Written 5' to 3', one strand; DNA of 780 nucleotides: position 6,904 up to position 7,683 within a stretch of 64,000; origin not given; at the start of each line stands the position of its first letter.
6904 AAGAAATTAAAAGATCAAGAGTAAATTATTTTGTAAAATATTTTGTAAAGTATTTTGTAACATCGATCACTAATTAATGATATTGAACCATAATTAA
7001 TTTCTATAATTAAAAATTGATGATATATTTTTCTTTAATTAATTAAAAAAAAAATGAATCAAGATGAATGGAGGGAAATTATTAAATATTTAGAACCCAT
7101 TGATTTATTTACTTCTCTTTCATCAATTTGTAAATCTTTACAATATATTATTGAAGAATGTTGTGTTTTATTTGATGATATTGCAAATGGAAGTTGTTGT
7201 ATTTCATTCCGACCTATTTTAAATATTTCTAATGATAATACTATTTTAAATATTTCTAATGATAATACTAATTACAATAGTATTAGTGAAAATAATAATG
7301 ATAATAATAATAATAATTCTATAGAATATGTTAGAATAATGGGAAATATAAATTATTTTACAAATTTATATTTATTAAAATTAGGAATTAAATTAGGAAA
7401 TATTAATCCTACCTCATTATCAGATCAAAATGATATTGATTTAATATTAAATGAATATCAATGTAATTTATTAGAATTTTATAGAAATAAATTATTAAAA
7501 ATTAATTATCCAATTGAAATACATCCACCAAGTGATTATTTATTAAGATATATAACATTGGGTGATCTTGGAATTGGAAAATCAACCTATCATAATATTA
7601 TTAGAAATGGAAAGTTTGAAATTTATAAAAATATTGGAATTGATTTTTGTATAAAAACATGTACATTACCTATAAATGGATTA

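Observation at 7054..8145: F-box fused to a degenerate Rab-like GTPase (likely pseudo-GTPase substrate adaptor)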

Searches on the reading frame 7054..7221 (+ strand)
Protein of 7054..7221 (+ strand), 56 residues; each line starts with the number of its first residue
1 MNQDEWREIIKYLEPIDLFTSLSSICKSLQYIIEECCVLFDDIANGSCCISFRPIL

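Call 26: search_solved_structures(query=window:7054-7221:+, max_evalue=10, show_alignments=5)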
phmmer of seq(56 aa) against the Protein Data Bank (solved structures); distinct sequences matched with E-value up to 10: 1.
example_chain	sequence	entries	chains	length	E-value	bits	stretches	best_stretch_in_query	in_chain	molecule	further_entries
9r1o_A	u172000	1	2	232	0.59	14.4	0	42-42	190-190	sc-apCC-6-DPH-NR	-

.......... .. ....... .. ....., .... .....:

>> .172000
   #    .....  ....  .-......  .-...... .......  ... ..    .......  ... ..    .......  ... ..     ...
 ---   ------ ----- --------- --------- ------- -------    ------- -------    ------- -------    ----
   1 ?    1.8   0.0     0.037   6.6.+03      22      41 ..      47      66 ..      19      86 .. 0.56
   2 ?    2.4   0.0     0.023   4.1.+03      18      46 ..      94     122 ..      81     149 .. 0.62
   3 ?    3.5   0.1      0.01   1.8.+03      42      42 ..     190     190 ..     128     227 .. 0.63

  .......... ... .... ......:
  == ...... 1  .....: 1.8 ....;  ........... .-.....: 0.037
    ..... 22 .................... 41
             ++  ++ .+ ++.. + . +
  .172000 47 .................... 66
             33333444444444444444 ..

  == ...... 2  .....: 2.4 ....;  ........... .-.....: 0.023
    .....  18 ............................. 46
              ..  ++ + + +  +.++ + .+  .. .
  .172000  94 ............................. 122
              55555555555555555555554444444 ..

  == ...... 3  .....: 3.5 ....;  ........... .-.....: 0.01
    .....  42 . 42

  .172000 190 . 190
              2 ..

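Call 36: search_solved_structures(query=A3, max_evalue=10, show_alignments=4)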
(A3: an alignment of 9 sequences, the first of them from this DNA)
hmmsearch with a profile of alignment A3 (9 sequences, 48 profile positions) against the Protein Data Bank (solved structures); distinct sequences matched with E-value up to 10: 2.
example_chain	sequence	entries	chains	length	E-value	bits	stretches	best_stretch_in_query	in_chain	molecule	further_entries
7pri_AAA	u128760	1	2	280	1.7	12.2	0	10-21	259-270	Carbonic anhydrase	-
7yzh_AAA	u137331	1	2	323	2.5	11.6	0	10-21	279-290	Carbonic anhydrase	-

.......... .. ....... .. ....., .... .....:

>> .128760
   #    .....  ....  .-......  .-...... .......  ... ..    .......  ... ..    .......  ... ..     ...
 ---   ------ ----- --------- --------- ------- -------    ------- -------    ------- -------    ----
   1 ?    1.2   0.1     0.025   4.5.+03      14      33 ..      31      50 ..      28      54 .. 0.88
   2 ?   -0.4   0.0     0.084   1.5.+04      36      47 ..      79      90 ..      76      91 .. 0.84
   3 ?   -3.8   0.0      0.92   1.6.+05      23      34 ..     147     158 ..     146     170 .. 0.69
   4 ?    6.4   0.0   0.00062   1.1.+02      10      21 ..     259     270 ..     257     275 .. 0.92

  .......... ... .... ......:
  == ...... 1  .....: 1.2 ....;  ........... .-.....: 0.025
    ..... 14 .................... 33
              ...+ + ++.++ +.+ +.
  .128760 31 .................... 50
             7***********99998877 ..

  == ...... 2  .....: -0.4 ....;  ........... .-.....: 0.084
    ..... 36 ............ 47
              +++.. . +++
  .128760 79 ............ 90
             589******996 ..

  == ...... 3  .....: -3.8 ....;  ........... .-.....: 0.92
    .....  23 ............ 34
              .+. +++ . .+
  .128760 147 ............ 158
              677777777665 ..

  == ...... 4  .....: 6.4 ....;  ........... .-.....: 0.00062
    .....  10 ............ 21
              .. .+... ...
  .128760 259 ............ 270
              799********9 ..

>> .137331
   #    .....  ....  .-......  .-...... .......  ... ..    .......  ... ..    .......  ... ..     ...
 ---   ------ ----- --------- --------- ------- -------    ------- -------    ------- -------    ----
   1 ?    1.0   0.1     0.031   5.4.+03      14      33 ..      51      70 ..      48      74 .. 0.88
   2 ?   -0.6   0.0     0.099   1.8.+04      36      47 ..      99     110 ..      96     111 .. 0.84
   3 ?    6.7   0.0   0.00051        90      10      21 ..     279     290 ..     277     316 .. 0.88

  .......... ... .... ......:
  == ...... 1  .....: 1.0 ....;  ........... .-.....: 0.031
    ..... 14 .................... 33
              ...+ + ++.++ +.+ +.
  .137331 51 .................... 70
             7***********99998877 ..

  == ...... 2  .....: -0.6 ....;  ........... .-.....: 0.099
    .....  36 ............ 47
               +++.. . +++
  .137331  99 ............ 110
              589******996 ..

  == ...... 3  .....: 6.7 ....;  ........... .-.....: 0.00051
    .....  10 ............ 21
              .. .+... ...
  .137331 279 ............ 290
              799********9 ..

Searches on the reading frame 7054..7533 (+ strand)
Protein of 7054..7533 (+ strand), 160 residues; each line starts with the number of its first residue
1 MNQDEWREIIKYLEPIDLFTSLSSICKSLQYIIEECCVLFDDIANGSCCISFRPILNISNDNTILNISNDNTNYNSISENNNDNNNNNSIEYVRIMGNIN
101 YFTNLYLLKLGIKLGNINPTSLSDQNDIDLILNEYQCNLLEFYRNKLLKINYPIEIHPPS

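Call 57: predict_structure(alignment_id=A6)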
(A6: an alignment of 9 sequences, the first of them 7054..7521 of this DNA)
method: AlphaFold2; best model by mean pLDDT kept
length: 156 residues; sequences in the alignment: 9
mean_pLDDT: 69.8   pTM: 0.59
mean pLDDT of the five models: 69.8, 69.1, 52.4, 52.3, 46.0
residues with pLDDT >= 90: 5; 70-90: 86; 50-70: 28; < 50: 37
segments of 3 or more residues with pLDDT < 50: 57-87, 152-156
pLDDT, mean of each block of 10 residues (from residue 1): 77 87 79 88 86 61 43 40 47 86 86 68 59 80 75 44
secondary structure, 60 per line:
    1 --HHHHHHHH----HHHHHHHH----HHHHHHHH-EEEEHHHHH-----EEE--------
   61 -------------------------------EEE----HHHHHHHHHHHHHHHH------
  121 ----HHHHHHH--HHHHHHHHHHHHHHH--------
elements in order: H3-10 H15-22 H27-34 E36-39 H40-44 E50-52 E92-94 H99-114 H125-131 H134-148

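Call 60: fold_search(model_id=the predicted structure, library=pdb)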
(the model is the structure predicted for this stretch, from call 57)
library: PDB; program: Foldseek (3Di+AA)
matches with E <= 10: 0; with E <= 0.001: 0
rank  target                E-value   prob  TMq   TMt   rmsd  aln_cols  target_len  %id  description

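Call 64: find_homologous_proteins(query=A7, max_evalue=0.01)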
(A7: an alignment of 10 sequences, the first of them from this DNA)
Query A7 (10 sequences) (160 aa, profile of the alignment): 1 proteins with E <= 0.01 among 1686 candidates.
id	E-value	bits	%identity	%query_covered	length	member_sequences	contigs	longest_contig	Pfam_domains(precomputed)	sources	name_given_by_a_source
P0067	6.0e-35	139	33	77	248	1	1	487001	PF08477.20,PF00071.29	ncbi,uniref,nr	ncbi:hypothetical protein C9374_008511 [Naegleria lovaniensis]|uniref:F-box domain-containing protei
